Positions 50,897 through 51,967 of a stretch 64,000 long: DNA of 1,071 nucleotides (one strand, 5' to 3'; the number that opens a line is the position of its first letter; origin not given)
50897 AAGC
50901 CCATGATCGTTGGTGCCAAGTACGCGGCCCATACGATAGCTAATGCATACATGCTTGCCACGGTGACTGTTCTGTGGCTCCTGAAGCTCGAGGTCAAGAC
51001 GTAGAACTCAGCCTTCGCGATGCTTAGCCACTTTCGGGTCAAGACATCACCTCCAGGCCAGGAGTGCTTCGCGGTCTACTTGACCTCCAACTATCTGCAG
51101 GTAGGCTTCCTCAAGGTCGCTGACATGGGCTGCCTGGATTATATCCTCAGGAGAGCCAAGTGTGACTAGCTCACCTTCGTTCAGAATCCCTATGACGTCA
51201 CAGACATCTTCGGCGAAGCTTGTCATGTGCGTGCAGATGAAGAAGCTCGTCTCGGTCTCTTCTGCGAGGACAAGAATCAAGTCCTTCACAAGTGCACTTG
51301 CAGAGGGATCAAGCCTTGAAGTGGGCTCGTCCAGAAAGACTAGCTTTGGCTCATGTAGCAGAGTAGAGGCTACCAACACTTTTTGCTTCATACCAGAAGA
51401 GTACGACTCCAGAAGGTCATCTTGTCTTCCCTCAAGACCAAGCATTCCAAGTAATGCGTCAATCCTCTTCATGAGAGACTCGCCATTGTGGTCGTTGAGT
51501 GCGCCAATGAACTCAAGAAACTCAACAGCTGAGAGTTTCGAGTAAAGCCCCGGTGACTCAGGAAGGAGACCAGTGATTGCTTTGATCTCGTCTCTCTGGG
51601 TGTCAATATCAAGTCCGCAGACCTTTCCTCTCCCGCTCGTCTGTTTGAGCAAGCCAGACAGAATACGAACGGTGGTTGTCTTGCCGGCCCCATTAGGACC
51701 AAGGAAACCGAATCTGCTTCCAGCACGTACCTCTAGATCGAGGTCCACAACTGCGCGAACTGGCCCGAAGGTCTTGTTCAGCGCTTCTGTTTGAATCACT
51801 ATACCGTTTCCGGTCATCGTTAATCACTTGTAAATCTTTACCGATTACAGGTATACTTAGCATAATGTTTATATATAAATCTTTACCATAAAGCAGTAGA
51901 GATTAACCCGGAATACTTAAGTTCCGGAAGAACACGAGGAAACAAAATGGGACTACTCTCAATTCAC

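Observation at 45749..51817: ABC-2 exporter operon embedding an extracytoplasmic C39/papain-like cysteine peptidase between two large paralogous permeases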

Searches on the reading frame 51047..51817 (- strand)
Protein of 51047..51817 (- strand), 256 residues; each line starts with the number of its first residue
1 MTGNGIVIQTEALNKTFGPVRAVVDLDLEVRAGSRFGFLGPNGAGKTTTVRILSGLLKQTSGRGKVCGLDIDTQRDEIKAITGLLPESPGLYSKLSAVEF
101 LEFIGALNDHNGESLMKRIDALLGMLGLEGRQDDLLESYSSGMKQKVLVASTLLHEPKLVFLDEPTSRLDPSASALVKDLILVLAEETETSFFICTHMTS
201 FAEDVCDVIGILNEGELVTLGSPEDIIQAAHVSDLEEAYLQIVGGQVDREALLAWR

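Call 3: search_protein_families(library=pfam, proteins=[window:51047-51817:-], max_evalue=1)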
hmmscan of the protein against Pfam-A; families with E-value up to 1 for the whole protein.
window:51047-51817:- (256 aa): 10 families
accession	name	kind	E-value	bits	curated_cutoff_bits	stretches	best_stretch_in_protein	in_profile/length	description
PF00005.33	ABC_tran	-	4.1e-24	86.2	25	1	25-167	3-137/137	ABC transporter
PF13304.12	AAA_21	-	4.5e-11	43.8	27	2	122-197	221-298/304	AAA domain, putative AbiEii toxin, Type IV TA system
PF13166.12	AAA_13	-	0.00061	19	36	2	40-61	23-45/713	AAA domain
PF02463.25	SMC_N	-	0.0088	15.9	40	1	150-213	152-213/220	RecF/RecN/SMC N terminal domain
PF01656.29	CbiA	-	0.032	14.7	25.4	1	43-111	9-54/125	CobQ/CobB/MinD/ParA nucleotide binding domain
PF13175.12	AAA_15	-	0.032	14.3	32.1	0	38-60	28-50/374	AAA ATPase domain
PF00448.28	SRP54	-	0.038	14.1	22.7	1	38-75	6-41/196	SRP54-type protein, GTPase domain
PF13476.12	AAA_23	-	0.057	14.5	27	1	36-63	22-49/201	AAA domain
PF13401.12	AAA_22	-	0.15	12.9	27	1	40-127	12-59/130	AAA domain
PF00004.35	AAA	-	0.17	12.8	21.2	1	38-58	3-23/131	ATPase family associated with various cellular activities (AAA)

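Call 4: search_protein_families(library=ncbifam, proteins=[window:51047-51817:-], max_evalue=1)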
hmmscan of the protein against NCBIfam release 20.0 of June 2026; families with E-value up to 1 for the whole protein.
window:51047-51817:- (256 aa): 195 families (the best 25 are shown)
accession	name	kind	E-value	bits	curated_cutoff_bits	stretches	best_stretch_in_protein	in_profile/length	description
TIGR01188.1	drrA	subfamily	2.7e-59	200.9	312.45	1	15-228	1-213/302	daunorubicin resistance ABC transporter, ATP-binding protein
NF033858.1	ABC2_perm_RbbA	equivalog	1.9e-48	165.1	1050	1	5-245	264-503/909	ribosome-associated ATPase/putative transporter RbbA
TIGR03522.1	GldA_ABC_ATP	equivalog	1.3e-44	152.8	402.6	1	8-230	3-223/301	gliding motility-associated ABC transporter ATP-binding subunit GldA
TIGR03864.1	PQQ_ABC_ATP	hypoth_equivalog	1.9e-40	138.8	302.25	1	8-241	2-234/236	ABC transporter, ATP-binding subunit, PQQ-dependent alcohol dehydrogenase system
TIGR03740.1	galliderm_ABC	subfamily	2.4e-38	132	309.75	1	9-219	2-204/223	lantibiotic protection ABC transporter ATP-binding subunit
NF010060.0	PRK13537.1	equivalog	3.5e-37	128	521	1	7-239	15-246/314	nodulation factor ABC transporter ATP-binding protein NodI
TIGR00968.1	3a0106s01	subfamily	9.3e-32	110.4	342.75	1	8-229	1-221/237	sulfate ABC transporter ATP-binding protein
TIGR04406.1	LPS_export_lptB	equivalog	1.5e-31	109.6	240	1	8-233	2-229/239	LPS export ABC transporter ATP-binding protein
NF010059.0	PRK13536.1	equivalog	1.8e-31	109.1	549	1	6-235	42-270/342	nodulation factor ABC transporter ATP-binding protein NodI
TIGR01288.1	nodI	equivalog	6.8e-31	107.4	424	1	6-239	3-235/303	nodulation factor ABC transporter ATP-binding protein NodI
NF007027.0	PRK09493.1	equivalog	2.8e-29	102.2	379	1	8-241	2-237/240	glutamine ABC transporter ATP-binding protein GlnQ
TIGR03269.1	met_CoM_red_A2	equivalog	1.6e-28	99.6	517.1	1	18-229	295-518/530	methyl coenzyme M reductase system, component A2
TIGR03265.1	PhnT2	equivalog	1.9e-28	99.7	457.7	1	8-229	5-225/353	putative 2-aminoethylphosphonate ABC transporter ATP-binding protein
TIGR04520.1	ECF_ATPase_1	equivalog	3.2e-28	98.9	315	1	20-240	15-235/269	energy-coupling factor transporter ATPase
NF043075.1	MMSYN1_0197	equivalog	2.2e-27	95.9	550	1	7-228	2-222/341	spermidine/putrescine ABC transporter ATP-binding protein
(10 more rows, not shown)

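Call 49: search_protein_families(library=padloc, proteins=[window:51047-51817:-], max_evalue=0.01)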
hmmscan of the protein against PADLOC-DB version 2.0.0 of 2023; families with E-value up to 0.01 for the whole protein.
window:51047-51817:- (256 aa): 15 families
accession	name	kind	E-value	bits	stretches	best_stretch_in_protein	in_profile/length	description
PDLC04135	mad3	-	3.8e-19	67.5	2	128-214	253-339/374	mads_3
PDLC02980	AriA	-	1.3e-10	39.7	2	129-197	228-298/304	-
PDLC04140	mad8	-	2.9e-07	28.3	1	23-98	17-100/314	mads_8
PDLC04214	HEC-02A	-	4.6e-06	24.2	1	147-197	228-277/338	-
PDLC04213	HEC-02A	-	0.00011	19.9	1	148-199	223-273/337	-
PDLC02335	AbiLi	-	0.00029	18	0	116-201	159-240/326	AbiLi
PDLC02914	ATPase-Toprim_I-B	-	0.00065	17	0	154-201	200-247/443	-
PDLC04707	PDC-M55A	-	0.0009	16.3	1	155-199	302-346/421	-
PDLC04236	PDC-M01A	-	0.001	16.2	1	128-197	218-290/388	-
PDLC04164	AriA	-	0.0012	16.5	0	136-200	169-234/253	-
PDLC04235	PDC-M01A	-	0.0012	15.8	0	128-197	339-411/510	-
PDLC03878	NsnB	-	0.0013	16.5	0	146-197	226-276/345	-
PDLC04148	HEC-03B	-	0.0026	14.9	0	27-61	15-48/458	-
PDLC00075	GajA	-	0.0044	13.6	0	23-60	14-49/536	AAA ATPase domain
PDLC02979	AriA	-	0.0092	13.8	0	38-60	28-50/373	-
